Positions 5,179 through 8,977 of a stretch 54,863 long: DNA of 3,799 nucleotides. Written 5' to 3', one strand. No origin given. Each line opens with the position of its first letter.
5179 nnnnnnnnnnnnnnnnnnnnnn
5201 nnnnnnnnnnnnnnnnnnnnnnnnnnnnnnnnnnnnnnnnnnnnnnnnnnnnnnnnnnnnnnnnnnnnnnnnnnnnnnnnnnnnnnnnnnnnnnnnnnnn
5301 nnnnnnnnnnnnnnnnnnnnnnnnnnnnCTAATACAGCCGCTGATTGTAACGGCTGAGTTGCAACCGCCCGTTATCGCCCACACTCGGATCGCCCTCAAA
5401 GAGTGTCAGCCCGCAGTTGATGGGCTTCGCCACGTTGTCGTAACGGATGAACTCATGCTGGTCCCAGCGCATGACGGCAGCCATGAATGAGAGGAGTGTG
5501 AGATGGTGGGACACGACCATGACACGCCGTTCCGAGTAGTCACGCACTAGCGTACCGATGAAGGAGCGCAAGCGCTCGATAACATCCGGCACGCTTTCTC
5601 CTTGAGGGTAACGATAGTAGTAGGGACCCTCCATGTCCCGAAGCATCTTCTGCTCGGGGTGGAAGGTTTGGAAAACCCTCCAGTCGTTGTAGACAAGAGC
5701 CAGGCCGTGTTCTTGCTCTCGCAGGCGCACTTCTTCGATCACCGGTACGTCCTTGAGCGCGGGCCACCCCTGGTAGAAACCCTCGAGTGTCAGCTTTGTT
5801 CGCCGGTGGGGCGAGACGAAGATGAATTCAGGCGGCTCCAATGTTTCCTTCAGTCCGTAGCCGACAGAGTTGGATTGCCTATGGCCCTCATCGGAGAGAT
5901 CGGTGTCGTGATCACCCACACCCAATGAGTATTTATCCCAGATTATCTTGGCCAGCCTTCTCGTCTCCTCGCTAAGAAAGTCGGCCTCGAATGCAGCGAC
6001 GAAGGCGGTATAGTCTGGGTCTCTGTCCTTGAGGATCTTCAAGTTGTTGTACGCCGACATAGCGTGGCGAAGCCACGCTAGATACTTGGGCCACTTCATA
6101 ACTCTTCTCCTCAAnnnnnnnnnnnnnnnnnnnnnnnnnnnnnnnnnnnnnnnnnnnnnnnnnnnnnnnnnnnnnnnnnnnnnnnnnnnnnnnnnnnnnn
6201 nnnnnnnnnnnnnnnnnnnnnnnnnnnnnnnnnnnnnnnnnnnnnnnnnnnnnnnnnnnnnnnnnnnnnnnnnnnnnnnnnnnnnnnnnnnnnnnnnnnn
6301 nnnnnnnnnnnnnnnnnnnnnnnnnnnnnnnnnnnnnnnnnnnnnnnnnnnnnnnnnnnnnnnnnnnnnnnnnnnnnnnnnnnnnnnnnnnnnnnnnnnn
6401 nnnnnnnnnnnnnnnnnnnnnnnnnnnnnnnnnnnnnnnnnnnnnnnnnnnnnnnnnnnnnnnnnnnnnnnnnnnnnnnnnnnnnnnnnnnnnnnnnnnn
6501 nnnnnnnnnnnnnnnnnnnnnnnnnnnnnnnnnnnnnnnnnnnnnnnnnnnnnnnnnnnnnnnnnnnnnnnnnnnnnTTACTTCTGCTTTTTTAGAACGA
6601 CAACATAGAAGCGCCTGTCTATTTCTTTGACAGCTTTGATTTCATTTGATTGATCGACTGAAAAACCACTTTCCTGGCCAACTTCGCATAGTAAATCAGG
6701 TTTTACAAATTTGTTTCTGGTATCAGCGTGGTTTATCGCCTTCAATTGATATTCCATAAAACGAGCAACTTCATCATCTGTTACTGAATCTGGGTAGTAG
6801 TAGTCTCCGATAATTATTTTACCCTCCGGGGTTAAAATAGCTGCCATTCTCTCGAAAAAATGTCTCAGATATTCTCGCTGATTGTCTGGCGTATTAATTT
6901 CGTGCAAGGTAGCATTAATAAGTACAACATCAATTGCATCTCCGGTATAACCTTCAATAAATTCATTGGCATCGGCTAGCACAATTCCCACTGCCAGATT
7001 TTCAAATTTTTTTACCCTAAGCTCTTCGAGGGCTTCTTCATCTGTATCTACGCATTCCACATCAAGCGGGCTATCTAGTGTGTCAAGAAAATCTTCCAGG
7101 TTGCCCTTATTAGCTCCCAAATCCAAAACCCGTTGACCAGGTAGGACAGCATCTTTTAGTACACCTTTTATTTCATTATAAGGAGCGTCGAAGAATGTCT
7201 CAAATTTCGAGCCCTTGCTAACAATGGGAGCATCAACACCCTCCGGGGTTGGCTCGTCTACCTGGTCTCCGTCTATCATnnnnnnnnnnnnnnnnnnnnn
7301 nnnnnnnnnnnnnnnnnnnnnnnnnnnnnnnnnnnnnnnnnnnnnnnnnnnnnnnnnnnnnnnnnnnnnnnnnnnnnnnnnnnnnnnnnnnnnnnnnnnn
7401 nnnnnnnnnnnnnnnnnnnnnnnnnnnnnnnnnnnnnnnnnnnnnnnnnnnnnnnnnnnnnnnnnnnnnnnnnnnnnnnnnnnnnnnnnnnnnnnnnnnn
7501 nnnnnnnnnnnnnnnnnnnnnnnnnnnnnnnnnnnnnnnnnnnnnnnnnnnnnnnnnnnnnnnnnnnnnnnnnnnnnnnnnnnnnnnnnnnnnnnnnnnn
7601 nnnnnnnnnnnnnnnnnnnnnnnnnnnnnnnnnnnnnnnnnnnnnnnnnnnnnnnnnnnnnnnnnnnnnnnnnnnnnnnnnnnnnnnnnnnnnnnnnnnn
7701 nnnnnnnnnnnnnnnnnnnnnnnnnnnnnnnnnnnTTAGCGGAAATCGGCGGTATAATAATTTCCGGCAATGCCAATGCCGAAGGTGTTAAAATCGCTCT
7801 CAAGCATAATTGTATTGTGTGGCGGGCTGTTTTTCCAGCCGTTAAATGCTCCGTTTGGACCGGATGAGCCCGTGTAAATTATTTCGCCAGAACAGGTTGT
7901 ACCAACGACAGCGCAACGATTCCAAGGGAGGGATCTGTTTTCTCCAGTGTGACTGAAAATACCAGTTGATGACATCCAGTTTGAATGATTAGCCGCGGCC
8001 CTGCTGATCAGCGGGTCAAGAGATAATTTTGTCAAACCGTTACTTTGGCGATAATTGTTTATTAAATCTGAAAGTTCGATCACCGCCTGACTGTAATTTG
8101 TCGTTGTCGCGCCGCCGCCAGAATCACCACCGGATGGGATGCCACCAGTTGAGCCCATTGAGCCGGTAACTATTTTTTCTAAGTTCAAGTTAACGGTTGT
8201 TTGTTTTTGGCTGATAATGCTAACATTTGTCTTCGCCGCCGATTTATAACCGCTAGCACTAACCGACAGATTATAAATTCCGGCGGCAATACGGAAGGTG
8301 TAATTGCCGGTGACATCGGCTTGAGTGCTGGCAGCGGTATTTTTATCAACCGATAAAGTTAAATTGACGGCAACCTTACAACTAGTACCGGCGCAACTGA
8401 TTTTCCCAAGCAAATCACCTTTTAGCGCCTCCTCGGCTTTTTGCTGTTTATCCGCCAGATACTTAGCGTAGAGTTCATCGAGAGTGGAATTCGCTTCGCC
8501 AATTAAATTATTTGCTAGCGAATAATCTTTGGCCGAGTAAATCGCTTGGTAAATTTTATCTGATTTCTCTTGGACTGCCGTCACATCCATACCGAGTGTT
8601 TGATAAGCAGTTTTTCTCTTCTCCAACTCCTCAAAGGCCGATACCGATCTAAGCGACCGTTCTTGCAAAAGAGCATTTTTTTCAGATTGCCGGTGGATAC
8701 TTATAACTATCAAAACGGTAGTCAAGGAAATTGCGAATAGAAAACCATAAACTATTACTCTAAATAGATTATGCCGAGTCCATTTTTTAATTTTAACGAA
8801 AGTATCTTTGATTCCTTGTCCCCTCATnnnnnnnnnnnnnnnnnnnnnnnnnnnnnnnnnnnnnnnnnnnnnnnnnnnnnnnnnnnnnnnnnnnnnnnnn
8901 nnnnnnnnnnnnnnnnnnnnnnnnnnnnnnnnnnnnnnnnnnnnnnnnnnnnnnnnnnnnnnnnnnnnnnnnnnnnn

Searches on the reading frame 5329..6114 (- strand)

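Call 45: search_protein_families(library=pfam, proteins=[window:5329-6114:-], max_evalue=0.00001)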
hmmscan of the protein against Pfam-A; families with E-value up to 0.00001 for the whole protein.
window:5329-6114:- (261 aa): 1 family
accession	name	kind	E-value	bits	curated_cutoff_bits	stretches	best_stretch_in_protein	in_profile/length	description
PF00300.27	His_Phos_1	-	6.2e-22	78.7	21.7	1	65-240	17-180/194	Histidine phosphatase superfamily (branch 1)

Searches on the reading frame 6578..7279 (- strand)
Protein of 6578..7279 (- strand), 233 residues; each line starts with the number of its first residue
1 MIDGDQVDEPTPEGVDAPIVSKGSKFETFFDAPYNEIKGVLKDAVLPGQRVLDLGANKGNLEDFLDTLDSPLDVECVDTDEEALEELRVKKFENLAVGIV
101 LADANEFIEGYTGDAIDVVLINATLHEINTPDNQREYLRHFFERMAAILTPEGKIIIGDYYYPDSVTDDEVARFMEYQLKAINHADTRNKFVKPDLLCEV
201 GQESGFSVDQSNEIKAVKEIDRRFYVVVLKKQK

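Call 45: search_protein_families(library=pfam, proteins=[window:6578-7279:-], max_evalue=0.00001)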
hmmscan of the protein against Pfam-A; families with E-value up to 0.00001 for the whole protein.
window:6578-7279:- (233 aa): 7 families
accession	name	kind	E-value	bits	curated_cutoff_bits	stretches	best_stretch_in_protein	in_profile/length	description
PF13489.12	Methyltransf_23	-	2.1e-08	34.5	27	1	47-210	22-163/164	Methyltransferase domain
PF13847.12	Methyltransf_31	-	4.1e-07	30.2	27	1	48-169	4-125/145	Methyltransferase domain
PF08241.18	Methyltransf_11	-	1.2e-06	29.5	21.2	1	52-157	1-95/95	Methyltransferase domain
PF05175.20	MTS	-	1.6e-06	28.3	23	1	48-157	32-138/170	Methyltransferase small domain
PF08242.18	Methyltransf_12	-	2.3e-06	28.7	30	1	52-154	1-97/98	Methyltransferase domain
PF13649.12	Methyltransf_25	-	3.6e-06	28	27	1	51-153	1-97/97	Methyltransferase domain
PF07021.18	MetW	-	3.8e-06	27.1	21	1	41-133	7-93/193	Methionine biosynthesis protein MetW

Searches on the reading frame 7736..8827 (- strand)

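Call 37: search_protein_families(library=pfam, proteins=[window:7736-8827:-], max_evalue=0.00001)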
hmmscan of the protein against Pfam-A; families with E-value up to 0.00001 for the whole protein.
window:7736-8827:- (363 aa): 3 families
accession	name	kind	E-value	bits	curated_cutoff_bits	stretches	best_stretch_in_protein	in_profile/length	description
PF00188.32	CAP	-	3.1e-17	63.9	21.1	1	254-357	2-106/117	Cysteine-rich secretory protein family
PF13620.12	CarboxypepD_reg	-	2.4e-10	41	32.3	1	155-217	18-82/82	Carboxypeptidase regulatory-like domain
PF13715.12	CarbopepD_reg_2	-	4.1e-06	27.2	32.2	1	162-217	22-77/88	CarboxypepD_reg-like domain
